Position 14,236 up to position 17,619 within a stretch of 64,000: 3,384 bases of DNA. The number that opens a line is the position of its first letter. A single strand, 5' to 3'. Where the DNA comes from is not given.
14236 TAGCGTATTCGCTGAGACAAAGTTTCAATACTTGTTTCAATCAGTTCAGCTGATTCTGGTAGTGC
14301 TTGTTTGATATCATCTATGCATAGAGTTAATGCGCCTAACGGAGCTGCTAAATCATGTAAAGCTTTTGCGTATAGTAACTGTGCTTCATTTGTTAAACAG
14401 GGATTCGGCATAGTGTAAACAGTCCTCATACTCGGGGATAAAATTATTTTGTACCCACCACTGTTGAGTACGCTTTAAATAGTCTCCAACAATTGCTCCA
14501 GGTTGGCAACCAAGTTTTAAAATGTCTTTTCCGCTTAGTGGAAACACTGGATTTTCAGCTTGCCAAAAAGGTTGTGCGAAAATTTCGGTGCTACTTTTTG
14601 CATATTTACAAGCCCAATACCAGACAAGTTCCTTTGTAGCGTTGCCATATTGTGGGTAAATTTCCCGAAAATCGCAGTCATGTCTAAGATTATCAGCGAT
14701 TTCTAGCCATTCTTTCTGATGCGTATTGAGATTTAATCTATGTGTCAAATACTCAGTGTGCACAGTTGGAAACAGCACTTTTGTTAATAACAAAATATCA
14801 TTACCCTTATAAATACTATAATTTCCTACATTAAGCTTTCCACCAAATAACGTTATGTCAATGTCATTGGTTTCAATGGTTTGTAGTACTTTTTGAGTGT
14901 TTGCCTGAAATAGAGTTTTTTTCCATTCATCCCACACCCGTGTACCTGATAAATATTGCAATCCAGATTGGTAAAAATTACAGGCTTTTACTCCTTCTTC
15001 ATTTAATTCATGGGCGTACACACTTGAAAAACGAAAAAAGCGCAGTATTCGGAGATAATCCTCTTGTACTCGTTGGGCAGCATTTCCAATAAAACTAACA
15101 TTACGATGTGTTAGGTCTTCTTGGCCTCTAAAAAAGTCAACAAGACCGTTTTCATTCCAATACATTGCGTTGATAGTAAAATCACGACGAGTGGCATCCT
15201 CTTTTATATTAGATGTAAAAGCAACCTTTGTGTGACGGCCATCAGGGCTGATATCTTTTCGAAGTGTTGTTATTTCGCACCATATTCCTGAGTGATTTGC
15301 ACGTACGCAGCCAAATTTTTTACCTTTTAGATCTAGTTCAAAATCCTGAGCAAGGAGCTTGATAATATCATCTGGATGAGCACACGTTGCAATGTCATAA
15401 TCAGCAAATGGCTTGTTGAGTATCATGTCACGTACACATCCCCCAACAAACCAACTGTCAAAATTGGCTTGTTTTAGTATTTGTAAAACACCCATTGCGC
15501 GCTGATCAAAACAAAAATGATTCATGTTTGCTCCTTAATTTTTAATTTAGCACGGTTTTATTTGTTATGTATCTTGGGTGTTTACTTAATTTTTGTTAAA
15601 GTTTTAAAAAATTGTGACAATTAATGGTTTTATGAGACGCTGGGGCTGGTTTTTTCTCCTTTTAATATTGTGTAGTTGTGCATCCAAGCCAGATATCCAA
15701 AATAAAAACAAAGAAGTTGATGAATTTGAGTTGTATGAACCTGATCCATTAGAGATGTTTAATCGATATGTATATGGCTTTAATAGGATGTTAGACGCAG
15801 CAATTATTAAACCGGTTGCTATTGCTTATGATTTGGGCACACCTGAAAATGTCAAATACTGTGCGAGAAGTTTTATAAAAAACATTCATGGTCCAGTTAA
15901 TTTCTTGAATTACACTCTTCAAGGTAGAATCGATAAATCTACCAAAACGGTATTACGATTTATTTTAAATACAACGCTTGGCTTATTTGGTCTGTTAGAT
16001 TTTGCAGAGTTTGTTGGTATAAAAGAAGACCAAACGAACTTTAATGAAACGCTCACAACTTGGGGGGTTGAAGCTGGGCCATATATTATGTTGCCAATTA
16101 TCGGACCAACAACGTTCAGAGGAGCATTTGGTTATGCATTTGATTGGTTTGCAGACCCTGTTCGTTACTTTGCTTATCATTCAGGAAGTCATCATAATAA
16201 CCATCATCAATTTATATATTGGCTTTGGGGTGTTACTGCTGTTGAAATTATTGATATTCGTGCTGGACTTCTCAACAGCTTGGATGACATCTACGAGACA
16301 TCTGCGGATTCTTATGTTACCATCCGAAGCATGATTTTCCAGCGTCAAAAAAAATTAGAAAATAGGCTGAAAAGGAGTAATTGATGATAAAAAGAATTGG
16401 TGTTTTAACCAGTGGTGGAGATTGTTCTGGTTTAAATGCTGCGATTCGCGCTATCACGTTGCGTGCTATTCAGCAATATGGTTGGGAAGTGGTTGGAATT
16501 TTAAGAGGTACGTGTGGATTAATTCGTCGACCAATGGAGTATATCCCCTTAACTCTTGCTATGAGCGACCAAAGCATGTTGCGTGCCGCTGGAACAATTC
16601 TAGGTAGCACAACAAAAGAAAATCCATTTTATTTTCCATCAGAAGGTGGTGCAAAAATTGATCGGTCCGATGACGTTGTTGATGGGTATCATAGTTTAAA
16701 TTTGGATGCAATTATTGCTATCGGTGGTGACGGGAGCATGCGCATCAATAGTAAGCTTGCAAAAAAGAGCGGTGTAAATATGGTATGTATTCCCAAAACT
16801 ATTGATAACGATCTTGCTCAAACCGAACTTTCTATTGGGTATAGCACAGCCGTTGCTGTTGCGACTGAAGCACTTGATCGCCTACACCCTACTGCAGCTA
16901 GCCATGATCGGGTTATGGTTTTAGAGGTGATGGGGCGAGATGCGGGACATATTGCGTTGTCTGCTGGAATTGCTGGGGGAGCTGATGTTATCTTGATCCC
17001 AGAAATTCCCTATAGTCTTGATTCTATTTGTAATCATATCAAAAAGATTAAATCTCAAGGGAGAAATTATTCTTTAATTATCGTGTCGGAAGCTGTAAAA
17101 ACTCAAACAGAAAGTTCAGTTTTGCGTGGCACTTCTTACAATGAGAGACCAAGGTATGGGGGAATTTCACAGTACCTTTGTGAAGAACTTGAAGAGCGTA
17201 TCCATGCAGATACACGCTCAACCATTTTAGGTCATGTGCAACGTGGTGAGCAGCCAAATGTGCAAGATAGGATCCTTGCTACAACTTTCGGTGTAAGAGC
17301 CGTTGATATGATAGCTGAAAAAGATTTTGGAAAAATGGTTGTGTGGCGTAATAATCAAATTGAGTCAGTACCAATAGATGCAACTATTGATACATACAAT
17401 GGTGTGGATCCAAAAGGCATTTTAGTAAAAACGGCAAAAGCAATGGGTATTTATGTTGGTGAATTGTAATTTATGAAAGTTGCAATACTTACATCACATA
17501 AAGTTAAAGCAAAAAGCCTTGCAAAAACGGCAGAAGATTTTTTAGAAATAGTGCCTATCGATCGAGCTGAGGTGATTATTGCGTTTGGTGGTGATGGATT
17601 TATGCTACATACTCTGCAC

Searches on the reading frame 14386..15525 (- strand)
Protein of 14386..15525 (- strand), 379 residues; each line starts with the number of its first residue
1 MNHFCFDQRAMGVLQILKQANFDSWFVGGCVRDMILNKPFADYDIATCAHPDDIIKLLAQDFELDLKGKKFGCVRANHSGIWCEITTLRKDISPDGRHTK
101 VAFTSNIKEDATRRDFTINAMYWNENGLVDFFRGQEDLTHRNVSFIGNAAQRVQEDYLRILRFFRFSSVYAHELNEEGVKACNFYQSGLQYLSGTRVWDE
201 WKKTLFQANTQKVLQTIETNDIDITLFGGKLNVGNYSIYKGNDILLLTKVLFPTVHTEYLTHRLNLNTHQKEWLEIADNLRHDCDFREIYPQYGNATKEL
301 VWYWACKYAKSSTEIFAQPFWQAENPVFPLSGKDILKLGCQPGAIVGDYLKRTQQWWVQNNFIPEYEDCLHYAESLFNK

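Call 49: search_protein_families(library=pfam, proteins=[window:14386-15525:-], max_evalue=0.00001)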
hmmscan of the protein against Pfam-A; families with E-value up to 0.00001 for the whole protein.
window:14386-15525:- (379 aa): 1 family
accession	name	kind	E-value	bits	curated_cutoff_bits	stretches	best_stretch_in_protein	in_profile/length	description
PF01743.26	PolyA_pol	-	1.9e-28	99.8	23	1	25-143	2-125/126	Poly A polymerase head domain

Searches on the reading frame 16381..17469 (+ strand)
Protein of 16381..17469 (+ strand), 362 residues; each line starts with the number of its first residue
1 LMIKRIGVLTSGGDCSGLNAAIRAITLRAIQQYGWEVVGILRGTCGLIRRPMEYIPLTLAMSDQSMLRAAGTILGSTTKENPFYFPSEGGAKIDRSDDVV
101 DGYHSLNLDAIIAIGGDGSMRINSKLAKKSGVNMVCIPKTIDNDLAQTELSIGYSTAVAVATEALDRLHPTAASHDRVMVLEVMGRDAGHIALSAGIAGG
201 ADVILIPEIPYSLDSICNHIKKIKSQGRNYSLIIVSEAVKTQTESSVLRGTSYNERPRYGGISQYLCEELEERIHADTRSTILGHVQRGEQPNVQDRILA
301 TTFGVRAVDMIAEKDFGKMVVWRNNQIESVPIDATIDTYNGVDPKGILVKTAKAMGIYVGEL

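Call 49: search_protein_families(library=pfam, proteins=[window:16381-17469:+], max_evalue=0.00001)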
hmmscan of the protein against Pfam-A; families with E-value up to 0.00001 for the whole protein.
window:16381-17469:+ (362 aa): 1 family
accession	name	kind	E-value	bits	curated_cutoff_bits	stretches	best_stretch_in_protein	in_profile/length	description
PF00365.25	PFK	-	1.8e-97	326.5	30.9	1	5-311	1-277/277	Phosphofructokinase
